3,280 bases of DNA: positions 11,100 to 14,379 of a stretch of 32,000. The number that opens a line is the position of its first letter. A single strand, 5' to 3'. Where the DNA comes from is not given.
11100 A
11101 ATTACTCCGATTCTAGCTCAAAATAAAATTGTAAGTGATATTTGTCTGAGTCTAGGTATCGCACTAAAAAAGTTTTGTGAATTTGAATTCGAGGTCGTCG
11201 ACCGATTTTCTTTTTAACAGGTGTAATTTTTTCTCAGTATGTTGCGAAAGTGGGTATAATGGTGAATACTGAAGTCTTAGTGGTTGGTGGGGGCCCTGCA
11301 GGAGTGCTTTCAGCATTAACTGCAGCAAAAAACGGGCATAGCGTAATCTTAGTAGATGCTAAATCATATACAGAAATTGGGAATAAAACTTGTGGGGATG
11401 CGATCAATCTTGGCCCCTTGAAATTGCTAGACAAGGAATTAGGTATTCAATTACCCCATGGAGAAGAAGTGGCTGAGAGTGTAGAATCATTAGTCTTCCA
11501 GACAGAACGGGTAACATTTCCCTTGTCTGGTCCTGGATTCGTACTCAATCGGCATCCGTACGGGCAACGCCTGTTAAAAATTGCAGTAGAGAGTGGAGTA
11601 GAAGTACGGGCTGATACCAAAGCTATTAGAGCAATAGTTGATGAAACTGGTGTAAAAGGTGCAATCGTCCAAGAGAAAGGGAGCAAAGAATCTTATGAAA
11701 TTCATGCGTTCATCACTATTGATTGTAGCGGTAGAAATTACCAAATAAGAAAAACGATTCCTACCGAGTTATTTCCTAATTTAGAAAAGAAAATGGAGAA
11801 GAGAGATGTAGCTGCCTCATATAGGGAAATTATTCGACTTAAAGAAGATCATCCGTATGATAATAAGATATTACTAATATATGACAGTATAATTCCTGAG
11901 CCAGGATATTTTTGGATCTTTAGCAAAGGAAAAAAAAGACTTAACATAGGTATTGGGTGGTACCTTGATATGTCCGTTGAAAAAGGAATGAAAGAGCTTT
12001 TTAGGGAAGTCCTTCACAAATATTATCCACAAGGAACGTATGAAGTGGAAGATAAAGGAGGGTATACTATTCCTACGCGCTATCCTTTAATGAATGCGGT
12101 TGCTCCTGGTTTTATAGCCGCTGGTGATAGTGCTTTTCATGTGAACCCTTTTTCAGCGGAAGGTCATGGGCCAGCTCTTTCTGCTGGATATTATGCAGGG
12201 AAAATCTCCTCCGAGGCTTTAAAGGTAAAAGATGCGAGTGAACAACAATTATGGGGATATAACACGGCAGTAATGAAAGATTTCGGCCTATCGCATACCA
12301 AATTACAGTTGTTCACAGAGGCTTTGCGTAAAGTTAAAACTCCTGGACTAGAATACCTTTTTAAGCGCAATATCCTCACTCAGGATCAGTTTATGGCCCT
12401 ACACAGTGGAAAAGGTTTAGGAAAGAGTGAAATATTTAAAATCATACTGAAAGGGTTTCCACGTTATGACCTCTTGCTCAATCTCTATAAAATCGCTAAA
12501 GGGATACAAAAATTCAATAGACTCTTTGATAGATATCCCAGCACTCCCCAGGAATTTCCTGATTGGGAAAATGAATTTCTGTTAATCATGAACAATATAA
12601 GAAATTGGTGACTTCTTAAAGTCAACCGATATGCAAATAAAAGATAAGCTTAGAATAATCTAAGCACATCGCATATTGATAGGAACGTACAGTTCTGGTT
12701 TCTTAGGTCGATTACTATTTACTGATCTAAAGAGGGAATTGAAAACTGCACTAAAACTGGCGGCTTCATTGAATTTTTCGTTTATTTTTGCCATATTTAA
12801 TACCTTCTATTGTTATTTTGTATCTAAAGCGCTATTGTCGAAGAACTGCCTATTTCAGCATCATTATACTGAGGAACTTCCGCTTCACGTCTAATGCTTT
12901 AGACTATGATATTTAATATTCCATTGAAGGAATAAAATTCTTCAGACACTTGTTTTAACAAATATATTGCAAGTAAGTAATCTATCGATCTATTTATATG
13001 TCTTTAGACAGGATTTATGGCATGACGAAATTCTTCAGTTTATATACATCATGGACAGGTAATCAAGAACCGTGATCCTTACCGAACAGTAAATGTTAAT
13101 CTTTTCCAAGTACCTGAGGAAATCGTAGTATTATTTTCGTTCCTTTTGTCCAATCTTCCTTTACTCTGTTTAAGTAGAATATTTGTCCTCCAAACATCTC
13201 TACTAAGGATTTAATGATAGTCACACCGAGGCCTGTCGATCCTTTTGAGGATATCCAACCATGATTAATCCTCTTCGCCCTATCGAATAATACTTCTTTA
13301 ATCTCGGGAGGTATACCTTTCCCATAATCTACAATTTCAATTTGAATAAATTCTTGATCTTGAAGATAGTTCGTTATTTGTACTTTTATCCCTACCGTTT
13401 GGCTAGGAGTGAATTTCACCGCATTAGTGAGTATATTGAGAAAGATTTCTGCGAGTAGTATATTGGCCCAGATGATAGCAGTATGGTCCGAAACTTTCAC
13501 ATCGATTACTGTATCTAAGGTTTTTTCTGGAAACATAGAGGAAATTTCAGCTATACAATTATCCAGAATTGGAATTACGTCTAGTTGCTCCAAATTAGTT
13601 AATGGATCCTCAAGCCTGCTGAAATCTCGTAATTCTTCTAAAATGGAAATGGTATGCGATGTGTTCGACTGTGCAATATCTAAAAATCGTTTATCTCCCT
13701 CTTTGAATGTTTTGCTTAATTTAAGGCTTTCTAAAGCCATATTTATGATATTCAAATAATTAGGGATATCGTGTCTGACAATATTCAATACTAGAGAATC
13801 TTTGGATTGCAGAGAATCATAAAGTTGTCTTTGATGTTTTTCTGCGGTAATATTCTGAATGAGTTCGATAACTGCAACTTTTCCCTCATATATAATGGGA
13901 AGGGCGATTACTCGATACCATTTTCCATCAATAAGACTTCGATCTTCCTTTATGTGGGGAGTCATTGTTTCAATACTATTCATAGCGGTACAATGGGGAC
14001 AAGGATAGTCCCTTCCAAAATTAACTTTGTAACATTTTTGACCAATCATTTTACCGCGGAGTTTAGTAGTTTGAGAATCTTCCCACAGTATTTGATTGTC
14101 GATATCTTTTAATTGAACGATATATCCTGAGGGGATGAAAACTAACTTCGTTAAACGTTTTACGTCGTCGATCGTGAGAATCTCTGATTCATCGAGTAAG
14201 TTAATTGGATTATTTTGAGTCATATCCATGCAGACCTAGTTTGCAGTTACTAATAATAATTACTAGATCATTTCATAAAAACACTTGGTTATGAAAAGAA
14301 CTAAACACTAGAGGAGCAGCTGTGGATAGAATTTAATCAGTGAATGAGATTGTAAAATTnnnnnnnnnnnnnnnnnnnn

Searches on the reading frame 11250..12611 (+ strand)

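Call 14: search_protein_families(library=pfam, proteins=[window:11250-12611:+], max_evalue=0.001)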
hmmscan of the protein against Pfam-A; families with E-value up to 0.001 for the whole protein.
window:11250-12611:+ (453 aa): 9 families
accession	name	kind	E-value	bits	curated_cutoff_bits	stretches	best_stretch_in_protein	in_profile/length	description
PF12831.13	FAD_oxidored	-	3.7e-12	46.7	27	1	8-161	1-145/416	FAD dependent oxidoreductase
PF01494.25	FAD_binding_3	-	3.8e-12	46.6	22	1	7-185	2-183/349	FAD binding domain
PF01266.30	DAO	-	4.5e-10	40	27.9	1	9-38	2-31/353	FAD dependent oxidoreductase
PF00890.30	FAD_binding_2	-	3.7e-09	36.7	20.4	1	9-42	2-35/414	FAD binding domain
PF22578.2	GGR_cat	-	1e-07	32.2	27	1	190-263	5-76/88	Geranylgeranyl reductase catalytic domain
PF01134.28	GIDA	-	1.9e-06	27.7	22.1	1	9-54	2-46/391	Glucose inhibited division protein A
PF07992.20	Pyr_redox_2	-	7e-06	26.1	26.1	1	8-38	2-32/291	Pyridine nucleotide-disulphide oxidoreductase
PF03486.20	HI0933_like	-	7.2e-06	26.1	50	1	8-39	2-33/244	HI0933-like protein Rossmann domain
PF04820.20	Trp_halogenase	-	3.3e-05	23.3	21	0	9-66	2-59/458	Tryptophan halogenase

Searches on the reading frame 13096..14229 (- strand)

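Call 14: search_protein_families(library=pfam, proteins=[window:13096-14229:-], max_evalue=0.001)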
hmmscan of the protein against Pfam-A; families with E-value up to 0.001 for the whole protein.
window:13096-14229:- (377 aa): 3 families
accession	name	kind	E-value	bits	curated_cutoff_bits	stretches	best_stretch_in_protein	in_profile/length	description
PF02518.31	HATPase_c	-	3.4e-19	69.8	26.4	1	258-372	5-109/111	Histidine kinase-, DNA gyrase B-, and HSP90-like ATPase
PF00512.31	HisKA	-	3.6e-06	27.4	26.9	1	147-208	5-65/66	His Kinase A (phospho-acceptor) domain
PF13581.12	HATPase_c_2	-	8.9e-06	26.2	27.4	1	257-344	34-110/127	Histidine kinase-like ATPase domain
